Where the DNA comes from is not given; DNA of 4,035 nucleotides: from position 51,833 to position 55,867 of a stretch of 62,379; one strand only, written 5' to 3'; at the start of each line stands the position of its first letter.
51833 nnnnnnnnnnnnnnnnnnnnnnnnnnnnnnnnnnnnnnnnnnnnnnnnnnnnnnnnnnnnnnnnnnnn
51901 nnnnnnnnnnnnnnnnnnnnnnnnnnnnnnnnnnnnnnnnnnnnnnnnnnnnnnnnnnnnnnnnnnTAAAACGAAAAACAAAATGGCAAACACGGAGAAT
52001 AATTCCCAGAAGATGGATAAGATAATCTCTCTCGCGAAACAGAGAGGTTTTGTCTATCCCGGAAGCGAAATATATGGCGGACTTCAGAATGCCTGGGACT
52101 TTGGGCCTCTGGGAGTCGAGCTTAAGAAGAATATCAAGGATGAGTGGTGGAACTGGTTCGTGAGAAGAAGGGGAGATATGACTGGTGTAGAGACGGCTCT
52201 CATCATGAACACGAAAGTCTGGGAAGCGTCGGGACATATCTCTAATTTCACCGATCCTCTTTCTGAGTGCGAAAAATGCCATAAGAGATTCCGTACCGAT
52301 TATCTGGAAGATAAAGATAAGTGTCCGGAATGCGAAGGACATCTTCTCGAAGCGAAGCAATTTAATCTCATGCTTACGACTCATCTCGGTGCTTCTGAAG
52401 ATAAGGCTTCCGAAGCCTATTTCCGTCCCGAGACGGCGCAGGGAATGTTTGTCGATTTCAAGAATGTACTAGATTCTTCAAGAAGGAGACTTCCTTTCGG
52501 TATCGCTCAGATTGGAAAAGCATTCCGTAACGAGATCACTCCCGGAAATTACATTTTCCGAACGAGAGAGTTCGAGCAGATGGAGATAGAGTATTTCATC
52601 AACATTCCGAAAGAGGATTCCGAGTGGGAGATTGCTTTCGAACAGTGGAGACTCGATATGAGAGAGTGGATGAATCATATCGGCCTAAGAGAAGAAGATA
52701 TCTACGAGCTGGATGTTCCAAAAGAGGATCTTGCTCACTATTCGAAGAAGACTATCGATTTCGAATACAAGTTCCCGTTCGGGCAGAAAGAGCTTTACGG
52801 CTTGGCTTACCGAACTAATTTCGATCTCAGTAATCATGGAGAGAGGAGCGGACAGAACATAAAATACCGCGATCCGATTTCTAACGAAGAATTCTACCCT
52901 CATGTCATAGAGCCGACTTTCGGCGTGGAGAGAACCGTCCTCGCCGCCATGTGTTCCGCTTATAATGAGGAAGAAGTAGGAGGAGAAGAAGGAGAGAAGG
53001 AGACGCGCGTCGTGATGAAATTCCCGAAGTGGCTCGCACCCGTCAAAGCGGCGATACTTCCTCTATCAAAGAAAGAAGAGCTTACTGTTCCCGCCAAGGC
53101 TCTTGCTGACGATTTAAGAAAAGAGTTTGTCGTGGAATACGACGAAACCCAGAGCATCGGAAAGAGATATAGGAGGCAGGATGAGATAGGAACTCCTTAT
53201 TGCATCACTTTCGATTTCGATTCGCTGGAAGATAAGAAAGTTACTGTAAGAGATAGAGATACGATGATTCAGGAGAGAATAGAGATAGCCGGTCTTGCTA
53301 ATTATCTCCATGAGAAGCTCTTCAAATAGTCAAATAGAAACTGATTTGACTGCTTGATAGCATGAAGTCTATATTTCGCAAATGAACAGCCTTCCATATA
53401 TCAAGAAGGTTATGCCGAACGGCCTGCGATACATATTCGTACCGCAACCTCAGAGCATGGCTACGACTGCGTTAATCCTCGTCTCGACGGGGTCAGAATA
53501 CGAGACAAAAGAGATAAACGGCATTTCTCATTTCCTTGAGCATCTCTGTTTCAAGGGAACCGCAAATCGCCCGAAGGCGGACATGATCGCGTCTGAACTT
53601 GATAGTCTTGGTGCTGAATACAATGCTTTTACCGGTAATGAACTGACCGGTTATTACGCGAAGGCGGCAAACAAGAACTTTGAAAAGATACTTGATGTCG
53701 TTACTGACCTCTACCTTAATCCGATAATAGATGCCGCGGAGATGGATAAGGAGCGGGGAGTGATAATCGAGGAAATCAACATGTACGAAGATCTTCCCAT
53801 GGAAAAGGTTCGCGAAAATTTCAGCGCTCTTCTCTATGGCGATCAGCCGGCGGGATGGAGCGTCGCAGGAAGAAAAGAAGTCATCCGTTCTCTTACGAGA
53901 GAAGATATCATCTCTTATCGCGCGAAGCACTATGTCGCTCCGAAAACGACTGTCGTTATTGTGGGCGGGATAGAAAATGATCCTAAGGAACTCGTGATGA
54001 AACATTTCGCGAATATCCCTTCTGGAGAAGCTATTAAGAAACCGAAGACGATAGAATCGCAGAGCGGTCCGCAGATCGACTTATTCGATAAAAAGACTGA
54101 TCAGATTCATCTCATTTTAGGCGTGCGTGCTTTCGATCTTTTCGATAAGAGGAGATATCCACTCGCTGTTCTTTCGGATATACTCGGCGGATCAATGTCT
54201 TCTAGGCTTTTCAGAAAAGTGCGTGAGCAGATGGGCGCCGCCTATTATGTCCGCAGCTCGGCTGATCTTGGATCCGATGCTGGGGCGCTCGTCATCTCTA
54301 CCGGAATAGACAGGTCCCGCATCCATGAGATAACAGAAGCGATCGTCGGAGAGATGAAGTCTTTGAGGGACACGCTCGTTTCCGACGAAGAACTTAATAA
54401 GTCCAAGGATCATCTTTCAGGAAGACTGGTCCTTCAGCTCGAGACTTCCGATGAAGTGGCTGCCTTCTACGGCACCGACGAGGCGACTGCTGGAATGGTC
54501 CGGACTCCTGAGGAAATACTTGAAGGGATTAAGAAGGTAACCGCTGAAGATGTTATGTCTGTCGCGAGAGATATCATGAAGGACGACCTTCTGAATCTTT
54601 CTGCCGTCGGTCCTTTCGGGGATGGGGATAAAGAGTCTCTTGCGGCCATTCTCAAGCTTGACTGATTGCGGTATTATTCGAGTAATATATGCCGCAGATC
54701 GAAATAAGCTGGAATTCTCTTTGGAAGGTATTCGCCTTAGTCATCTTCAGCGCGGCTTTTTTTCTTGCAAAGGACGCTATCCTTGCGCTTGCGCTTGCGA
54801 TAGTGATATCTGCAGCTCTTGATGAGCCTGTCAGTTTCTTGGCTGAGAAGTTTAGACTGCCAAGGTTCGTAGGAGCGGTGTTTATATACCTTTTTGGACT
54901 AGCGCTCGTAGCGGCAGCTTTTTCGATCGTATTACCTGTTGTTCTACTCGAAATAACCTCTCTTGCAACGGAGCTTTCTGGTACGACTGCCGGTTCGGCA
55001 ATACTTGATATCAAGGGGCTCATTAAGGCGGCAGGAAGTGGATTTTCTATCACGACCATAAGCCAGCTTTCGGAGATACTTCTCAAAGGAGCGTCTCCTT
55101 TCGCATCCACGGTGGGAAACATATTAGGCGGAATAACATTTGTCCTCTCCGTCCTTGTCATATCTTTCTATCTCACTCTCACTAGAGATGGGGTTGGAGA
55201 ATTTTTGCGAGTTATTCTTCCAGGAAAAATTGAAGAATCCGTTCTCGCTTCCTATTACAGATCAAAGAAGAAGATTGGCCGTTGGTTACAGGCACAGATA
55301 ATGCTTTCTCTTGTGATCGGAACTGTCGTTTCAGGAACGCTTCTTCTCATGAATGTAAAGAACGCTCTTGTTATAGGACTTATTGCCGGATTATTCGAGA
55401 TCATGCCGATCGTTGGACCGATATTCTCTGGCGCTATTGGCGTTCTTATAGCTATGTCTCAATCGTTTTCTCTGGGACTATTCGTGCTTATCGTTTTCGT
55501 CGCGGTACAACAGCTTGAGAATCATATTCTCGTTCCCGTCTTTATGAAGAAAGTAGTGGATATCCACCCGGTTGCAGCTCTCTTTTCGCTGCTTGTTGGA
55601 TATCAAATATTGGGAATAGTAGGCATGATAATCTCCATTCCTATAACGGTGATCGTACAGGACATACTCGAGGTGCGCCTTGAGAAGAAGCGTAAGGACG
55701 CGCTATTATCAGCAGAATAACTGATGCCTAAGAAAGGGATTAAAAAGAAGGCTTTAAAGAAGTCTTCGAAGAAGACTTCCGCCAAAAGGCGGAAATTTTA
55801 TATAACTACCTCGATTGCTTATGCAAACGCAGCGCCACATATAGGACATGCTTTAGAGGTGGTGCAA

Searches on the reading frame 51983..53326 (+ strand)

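Call 15: search_protein_families(library=pfam, proteins=[window:51983-53326:+], max_evalue=0.00001)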
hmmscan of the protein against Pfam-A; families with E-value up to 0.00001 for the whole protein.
window:51983-53326:+ (448 aa): 2 families
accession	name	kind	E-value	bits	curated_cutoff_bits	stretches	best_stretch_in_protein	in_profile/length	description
PF03129.25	HGTP_anticodon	-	2.4e-20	72.9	21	1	355-444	1-93/94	Anticodon binding domain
PF00587.30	tRNA-synt_2b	-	1.2e-12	48.8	29.3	1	140-322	6-175/179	tRNA synthetase class II core domain (G, H, P, S and T)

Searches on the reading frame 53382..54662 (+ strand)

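Call 15: search_protein_families(library=pfam, proteins=[window:53382-54662:+], max_evalue=0.00001)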
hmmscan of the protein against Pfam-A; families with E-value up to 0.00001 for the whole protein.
window:53382-54662:+ (427 aa): 2 families
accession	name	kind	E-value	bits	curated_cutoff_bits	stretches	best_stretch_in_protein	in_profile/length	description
PF05193.26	Peptidase_M16_C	-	2.2e-34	119.3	23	1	170-343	1-179/181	Peptidase M16 inactive domain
PF00675.25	Peptidase_M16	-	6e-33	114.3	22.3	1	24-162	9-146/149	Insulinase (Peptidase family M16)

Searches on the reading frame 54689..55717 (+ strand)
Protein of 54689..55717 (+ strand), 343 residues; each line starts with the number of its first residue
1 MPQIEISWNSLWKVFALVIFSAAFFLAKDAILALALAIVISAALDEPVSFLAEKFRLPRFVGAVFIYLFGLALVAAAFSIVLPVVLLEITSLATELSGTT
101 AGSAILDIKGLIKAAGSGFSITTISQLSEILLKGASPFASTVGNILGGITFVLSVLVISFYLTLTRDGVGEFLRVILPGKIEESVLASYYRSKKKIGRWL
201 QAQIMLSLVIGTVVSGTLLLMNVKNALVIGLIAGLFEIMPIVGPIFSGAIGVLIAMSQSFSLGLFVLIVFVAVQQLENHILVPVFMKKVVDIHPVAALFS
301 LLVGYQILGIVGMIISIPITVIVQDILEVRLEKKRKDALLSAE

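Call 15: search_protein_families(library=pfam, proteins=[window:54689-55717:+], max_evalue=0.00001)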
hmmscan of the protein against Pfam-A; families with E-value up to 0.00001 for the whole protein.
window:54689-55717:+ (343 aa): 1 family
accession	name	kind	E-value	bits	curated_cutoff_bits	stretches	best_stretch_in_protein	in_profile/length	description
PF01594.21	AI-2E_transport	-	3.3e-48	165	34.3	1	14-328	4-324/327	AI-2E family transporter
